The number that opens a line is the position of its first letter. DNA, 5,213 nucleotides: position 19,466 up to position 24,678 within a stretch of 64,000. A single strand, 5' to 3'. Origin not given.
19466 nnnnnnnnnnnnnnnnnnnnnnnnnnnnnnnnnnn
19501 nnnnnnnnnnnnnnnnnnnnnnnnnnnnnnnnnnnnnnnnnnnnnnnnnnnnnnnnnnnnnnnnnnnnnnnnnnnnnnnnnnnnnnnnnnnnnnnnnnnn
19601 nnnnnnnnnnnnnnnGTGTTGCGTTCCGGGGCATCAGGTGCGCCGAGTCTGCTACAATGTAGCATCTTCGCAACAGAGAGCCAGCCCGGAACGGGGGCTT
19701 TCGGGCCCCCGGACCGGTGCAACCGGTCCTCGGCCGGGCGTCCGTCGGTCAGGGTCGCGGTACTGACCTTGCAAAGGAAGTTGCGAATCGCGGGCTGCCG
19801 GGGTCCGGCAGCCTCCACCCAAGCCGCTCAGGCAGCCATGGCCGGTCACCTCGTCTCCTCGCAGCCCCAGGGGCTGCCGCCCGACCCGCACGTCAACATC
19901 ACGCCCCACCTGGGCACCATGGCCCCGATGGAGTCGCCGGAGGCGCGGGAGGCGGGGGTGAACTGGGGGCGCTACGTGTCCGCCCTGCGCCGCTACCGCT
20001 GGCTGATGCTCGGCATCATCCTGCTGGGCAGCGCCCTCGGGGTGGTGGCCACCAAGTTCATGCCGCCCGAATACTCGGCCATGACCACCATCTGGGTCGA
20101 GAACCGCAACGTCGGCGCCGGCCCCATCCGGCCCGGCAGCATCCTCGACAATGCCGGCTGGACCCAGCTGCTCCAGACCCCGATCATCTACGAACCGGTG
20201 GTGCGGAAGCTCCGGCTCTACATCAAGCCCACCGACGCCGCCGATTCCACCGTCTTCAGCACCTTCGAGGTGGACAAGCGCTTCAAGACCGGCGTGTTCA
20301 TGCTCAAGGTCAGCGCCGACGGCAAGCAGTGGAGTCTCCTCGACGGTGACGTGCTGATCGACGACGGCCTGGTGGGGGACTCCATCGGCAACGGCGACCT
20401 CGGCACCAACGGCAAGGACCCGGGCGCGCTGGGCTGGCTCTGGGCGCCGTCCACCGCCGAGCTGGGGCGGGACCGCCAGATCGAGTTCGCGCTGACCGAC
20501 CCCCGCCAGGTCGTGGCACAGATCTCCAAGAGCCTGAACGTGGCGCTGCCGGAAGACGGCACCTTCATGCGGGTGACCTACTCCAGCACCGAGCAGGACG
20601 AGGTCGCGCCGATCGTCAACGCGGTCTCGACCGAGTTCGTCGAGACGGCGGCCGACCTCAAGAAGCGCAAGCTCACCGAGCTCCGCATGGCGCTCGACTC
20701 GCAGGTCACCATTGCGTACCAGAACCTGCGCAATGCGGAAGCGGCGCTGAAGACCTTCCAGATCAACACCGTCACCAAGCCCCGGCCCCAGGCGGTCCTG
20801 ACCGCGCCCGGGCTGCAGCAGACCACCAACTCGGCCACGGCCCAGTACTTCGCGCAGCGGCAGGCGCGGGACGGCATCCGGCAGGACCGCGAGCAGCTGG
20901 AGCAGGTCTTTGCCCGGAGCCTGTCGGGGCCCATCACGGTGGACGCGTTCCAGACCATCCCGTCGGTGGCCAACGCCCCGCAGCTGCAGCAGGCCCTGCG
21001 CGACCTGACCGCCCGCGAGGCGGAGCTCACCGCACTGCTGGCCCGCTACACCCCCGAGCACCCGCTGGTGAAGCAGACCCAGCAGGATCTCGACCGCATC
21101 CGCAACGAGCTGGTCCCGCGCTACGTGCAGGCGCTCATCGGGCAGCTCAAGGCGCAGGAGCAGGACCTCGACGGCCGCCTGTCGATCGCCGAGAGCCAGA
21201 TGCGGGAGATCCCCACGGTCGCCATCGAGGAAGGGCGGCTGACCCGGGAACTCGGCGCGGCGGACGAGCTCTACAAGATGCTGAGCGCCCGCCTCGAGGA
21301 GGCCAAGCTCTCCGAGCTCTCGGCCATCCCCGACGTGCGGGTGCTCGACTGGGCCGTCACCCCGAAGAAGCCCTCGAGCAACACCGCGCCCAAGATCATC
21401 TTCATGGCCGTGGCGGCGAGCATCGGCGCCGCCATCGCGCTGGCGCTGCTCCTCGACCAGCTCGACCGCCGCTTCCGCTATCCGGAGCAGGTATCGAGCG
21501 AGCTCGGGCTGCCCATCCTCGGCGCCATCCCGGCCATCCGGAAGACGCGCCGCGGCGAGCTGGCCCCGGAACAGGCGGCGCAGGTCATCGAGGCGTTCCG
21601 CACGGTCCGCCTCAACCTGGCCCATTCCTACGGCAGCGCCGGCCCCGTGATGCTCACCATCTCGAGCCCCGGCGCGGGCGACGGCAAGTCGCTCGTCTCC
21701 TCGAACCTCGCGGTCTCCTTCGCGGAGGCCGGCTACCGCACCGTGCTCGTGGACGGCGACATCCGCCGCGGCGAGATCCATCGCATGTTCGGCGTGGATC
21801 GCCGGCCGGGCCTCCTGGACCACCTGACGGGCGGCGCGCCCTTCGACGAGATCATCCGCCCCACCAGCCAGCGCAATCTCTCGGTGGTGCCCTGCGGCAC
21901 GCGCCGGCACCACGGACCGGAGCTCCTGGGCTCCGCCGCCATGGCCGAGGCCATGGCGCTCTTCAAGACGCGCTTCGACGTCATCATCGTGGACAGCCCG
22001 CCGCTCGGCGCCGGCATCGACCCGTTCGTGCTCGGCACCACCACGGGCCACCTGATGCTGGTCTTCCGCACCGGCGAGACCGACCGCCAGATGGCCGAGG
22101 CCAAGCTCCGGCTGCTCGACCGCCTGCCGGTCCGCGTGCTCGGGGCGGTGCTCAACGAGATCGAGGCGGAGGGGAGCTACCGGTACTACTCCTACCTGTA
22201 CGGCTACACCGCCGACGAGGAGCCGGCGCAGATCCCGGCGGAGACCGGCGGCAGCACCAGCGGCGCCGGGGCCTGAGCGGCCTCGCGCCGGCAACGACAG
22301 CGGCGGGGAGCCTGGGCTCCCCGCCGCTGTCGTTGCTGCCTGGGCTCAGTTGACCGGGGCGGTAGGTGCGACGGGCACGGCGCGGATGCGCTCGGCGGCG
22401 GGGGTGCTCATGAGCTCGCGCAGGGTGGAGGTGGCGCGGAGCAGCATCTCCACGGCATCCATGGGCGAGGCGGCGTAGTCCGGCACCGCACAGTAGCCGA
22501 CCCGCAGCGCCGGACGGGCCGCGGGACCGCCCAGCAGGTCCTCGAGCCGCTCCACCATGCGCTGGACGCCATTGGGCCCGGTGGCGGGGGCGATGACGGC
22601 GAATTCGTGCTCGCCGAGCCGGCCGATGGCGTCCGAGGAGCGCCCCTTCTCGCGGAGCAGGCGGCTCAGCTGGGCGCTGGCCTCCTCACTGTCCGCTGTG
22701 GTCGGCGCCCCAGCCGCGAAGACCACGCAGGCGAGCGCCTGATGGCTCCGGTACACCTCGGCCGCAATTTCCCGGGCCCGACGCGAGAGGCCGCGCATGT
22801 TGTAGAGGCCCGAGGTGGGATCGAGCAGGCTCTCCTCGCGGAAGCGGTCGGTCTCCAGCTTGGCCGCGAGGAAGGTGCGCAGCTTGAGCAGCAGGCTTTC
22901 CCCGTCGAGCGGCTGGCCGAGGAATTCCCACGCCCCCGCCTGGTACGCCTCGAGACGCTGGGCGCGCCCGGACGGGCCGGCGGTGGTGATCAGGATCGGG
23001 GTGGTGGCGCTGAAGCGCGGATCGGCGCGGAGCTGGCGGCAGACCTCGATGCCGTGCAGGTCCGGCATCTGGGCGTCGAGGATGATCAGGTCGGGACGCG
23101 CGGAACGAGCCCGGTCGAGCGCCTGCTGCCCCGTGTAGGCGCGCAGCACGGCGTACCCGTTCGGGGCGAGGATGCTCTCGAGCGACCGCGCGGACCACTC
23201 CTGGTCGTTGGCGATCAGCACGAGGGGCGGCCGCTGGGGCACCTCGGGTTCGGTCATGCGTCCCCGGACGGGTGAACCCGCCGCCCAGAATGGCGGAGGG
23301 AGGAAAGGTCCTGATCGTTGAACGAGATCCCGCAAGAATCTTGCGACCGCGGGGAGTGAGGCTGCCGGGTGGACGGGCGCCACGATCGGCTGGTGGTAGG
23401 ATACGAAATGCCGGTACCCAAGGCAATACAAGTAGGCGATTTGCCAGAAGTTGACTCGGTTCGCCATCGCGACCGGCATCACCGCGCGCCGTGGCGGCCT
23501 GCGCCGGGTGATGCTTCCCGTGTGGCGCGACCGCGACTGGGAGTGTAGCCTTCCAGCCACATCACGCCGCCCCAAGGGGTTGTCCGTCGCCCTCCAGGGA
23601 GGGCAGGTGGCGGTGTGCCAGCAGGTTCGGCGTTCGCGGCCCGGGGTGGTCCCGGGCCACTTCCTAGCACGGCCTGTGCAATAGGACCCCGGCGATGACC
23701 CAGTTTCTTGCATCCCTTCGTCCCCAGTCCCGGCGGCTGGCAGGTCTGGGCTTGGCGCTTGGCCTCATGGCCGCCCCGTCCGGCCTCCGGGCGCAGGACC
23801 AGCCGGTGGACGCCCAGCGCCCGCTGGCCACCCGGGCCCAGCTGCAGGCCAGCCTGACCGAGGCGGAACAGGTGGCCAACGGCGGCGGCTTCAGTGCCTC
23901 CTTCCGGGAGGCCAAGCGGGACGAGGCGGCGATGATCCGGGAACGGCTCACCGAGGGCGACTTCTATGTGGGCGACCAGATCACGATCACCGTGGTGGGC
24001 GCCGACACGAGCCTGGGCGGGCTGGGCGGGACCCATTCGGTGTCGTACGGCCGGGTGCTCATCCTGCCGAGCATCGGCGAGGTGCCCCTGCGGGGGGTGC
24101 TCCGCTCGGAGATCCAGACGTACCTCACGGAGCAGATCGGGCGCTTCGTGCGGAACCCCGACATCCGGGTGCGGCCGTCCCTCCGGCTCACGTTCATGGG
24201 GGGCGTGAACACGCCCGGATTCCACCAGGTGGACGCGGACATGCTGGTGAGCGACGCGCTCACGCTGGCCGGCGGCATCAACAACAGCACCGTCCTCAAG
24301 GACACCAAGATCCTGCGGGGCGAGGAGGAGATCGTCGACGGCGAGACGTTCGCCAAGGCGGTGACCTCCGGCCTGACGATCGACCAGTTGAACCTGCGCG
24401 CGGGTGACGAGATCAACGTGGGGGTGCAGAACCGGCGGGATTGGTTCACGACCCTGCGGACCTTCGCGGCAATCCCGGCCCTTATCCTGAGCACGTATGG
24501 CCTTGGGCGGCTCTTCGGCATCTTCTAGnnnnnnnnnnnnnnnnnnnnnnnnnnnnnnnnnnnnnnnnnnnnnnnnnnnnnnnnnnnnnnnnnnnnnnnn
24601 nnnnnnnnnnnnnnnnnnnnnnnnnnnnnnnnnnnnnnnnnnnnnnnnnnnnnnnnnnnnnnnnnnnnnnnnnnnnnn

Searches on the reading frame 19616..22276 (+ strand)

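Call 8: search_protein_families(library=pfam, proteins=[window:19616-22276:+])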
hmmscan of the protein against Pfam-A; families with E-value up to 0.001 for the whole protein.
window:19616-22276:+ (886 aa): 5 families
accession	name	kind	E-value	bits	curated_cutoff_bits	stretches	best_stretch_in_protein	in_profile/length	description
PF10609.15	ParA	-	2.3e-08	34.2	27.1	1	680-847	6-173/246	NUBPL iron-transfer P-loop NTPase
PF13807.11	GNVR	-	6.3e-08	32.9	27.7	1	541-612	8-79/82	G-rich domain on putative tyrosine kinase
PF02706.20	Wzz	-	6e-07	30.1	25.5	1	119-169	7-62/91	Chain length determinant protein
PF13614.12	AAA_31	-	6.2e-06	26.7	27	1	687-796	11-127/177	AAA domain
PF01656.29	CbiA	-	3e-05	24.4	25.4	1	681-717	2-38/125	CobQ/CobB/MinD/ParA nucleotide binding domain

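Call 20: search_protein_families(library=ncbifam, proteins=[window:19616-22276:+])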
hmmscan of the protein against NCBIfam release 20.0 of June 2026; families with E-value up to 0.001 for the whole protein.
window:19616-22276:+ (886 aa): 16 families
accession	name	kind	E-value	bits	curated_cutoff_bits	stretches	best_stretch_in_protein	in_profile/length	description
TIGR01005.1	eps_transp_fam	subfamily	5.1e-51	173.7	411.7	2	656-858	525-727/754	exopolysaccharide transport protein family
NF008568.0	PRK11519.1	equivalog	3.5e-43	147.8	1068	1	526-867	359-718/720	tyrosine-protein kinase Wzc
TIGR03007.1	pepcterm_ChnLen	equivalog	2e-40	138.5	278.85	3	504-646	322-468/498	XrtA system polysaccharide chain length determinant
NF007350.0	PRK09841.1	equivalog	2.3e-38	131.8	1248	2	654-864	508-720/726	tyrosine-protein kinase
TIGR01007.1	eps_fam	subfamily_domain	2.8e-38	131.5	108.05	1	659-860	1-202/204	polysaccharide biosynthesis tyrosine autokinase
TIGR03018.1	pepcterm_TyrKin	hypoth_equivalog_domain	8.4e-31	106.9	230.65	1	652-838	6-200/207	XrtA-associated tyrosine autokinase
TIGR03029.1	EpsG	equivalog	1.2e-29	103.3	313.8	1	655-848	81-274/274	chain length determinant protein tyrosine kinase EpsG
TIGR03017.1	EpsF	equivalog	2e-19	69.6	422.75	1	303-638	119-443/444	chain length determinant protein EpsF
TIGR01006.1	polys_exp_MPA1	subfamily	3.2e-12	46.4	296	1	521-642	109-225/226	CspC family polysaccharide chain length determinant protein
TIGR01969.1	minD_arch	subfamily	1.4e-11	44.1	201.75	1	679-852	2-173/251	cell division ATPase MinD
TIGR01968.1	minD_bact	equivalog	2.6e-09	36.8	212.9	1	680-802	4-124/261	septum site-determining protein MinD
TIGR03815.1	CpaE_hom_Actino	equivalog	6.2e-08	32.1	154.45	1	651-801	90-237/340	septum site-determining protein Ssd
NF041136.1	MrpORP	equivalog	2.2e-07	30.5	450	1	681-731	9-59/365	iron-sulfur cluster carrier protein MrpORP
NF041864.1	EpsV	equivalog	0.00015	20.5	800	0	533-636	376-479/484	PCP family exopolysaccharide biosynthesis protein EpsV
NF008669.0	PRK11670.1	equivalog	0.00051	19.1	348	0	679-731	109-162/369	iron-sulfur cluster carrier protein ApbC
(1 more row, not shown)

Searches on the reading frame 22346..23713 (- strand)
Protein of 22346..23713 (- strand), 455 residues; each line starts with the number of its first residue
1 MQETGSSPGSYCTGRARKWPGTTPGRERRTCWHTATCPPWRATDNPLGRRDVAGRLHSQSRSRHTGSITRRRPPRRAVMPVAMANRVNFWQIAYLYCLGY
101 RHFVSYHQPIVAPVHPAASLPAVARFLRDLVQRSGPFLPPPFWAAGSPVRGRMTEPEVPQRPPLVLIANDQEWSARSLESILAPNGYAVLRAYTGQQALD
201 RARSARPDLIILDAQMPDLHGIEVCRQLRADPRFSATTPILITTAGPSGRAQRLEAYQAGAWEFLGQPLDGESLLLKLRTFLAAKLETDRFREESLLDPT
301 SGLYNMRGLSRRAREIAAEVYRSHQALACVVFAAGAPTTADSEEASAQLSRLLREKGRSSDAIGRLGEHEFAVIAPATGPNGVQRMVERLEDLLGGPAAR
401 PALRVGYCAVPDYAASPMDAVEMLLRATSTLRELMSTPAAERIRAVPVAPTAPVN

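Call 8: search_protein_families(library=pfam, proteins=[window:22346-23713:-])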
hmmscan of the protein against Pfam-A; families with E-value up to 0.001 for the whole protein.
window:22346-23713:- (455 aa): 3 families
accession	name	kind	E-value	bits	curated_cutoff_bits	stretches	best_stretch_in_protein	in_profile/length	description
PF00072.30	Response_reg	-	1.1e-20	74.3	30.2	1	165-278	1-110/111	Response regulator receiver domain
PF00990.26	GGDEF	-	0.00019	21.7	23.8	0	348-394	61-107/161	Diguanylate cyclase, GGDEF domain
PF17853.6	GGDEF_2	-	0.0007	20.3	24.5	0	311-406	10-92/116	GGDEF-like domain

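Call 20: search_protein_families(library=ncbifam, proteins=[window:22346-23713:-])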
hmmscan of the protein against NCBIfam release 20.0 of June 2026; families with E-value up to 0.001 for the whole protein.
window:22346-23713:- (455 aa): 90 families (the best 25 are shown)
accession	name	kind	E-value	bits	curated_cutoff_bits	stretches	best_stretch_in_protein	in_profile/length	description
NF007135.0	PRK09581.1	equivalog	2.9e-23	82.4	474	1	165-292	5-130/457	PleD family two-component system response regulator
NF047654.1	DiguCycDgcRLepto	equivalog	1.1e-16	60.7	500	1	165-392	5-237/295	diguanylate cyclase DgcR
NF045944.1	ResRegRpaBCyano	equivalog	2.1e-15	56.7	330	1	166-284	1-114/229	response regulator transcription factor RpaB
NF040689.1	MtrAB_MtrA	equivalog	2.4e-15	56.5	300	1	165-285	1-116/219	MtrAB system response regulator MtrA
NF041733.1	resp_reg_CseB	equivalog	5.6e-15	55.3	350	1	165-288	3-121/228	two-component system response regulator CseB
TIGR02154.1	PhoB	equivalog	7e-15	54.9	296.2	1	165-284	5-122/226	phosphate regulon transcriptional regulator PhoB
NF045991.1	RespRegCtrARhodob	equivalog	3.3e-14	53.2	350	1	165-280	3-114/224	response regulator transcription factor CtrA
NF008296.0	PRK11083.1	equivalog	4.3e-14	52.5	273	1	163-283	4-119/228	two-component system response regulator CreB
NF041880.1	EPS_EpsF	equivalog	7.1e-14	51.2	900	1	176-293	9-125/492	response regulator EpsF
NF040534.1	resp_reg_YycF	equivalog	5.5e-13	48.7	340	1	165-287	3-120/231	response regulator YycF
NF045505.1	RR_RssB_Pseudo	equivalog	2.1e-12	46.8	700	1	165-276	8-115/394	two-component system response regulator RssB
NF008318.0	PRK11107.1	equivalog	2.5e-12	45.7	890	1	164-285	668-788/920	two-component sensor histidine kinase BarA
NF007820.0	PRK10529.1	equivalog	3.7e-12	46.1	325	1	165-284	4-118/225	two-component system response regulator KdpE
NF006900.1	PRK09390.1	equivalog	5.5e-12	45.6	255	1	164-316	6-150/203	response regulator FixJ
NF045717.1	DVU0259_DivK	exception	6.4e-12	45.7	160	1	165-279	5-113/117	DVU0259 family response regulator domain-containing protein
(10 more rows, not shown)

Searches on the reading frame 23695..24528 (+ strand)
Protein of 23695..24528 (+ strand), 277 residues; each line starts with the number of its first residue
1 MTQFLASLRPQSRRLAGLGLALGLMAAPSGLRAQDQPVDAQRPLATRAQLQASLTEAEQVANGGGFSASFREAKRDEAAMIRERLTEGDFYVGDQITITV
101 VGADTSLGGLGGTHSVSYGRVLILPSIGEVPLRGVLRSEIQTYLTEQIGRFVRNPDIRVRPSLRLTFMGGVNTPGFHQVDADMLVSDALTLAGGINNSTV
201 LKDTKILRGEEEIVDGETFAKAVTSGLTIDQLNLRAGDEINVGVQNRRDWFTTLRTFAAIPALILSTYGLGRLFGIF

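Call 47: search_protein_families(library=pfam, proteins=[window:23695-24528:+], max_evalue=0.1)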
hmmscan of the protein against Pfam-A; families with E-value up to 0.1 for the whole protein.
window:23695-24528:+ (277 aa): 3 families
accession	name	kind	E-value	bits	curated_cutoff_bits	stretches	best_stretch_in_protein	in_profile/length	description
PF02563.21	Poly_export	-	8e-08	32.8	28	1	92-160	11-75/77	Polysaccharide biosynthesis/export protein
PF10531.15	SLBB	-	0.0002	21.5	27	1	169-211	6-47/55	SLBB domain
PF22461.2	SLBB_2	-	0.0013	19.3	27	1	168-242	6-79/79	SLBB domain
